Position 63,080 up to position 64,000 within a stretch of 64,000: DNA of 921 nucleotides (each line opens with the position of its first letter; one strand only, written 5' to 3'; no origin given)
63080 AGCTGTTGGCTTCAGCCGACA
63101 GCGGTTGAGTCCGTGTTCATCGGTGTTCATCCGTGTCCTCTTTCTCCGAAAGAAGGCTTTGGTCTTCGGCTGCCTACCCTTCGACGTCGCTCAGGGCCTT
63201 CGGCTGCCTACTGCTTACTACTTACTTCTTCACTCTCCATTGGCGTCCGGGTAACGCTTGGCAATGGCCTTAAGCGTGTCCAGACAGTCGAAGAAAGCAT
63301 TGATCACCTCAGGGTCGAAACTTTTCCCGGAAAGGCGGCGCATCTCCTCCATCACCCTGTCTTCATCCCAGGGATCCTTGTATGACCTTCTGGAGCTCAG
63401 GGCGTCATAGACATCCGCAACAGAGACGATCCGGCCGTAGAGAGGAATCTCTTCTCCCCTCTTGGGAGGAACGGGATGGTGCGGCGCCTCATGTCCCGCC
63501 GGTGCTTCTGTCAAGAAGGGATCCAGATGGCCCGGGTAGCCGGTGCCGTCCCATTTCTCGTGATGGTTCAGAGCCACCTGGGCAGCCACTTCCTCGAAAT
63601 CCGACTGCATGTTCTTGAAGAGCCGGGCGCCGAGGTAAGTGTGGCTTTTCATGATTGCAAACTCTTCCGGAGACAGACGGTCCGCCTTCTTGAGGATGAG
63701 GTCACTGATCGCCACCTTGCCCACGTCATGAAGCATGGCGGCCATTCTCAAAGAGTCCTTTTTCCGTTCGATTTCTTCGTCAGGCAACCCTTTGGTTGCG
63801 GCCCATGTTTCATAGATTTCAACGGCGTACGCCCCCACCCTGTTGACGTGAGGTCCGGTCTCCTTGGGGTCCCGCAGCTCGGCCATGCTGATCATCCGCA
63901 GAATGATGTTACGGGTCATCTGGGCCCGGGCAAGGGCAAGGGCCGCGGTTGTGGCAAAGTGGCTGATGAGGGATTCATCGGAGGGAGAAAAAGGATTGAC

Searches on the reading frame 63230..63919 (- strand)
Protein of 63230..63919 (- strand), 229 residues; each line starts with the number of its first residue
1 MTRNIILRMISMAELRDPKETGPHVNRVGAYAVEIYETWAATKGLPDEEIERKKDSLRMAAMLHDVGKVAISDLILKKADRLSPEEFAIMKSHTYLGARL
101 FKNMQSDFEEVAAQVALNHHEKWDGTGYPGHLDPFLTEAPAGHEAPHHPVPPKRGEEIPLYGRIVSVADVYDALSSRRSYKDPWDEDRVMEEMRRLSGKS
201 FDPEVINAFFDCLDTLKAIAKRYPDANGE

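Call 64: search_protein_families(library=pfam, proteins=[window:63230-63919:-], max_evalue=0.001)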
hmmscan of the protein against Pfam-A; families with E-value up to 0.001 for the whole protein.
window:63230-63919:- (229 aa): 2 families
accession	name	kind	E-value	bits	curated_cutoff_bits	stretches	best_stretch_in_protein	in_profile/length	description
PF13487.12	HD_5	-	4.5e-24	85.5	27.2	2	37-132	22-118/170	HD domain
PF01966.28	HD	-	5.5e-21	75.5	22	1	24-173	4-115/116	HD domain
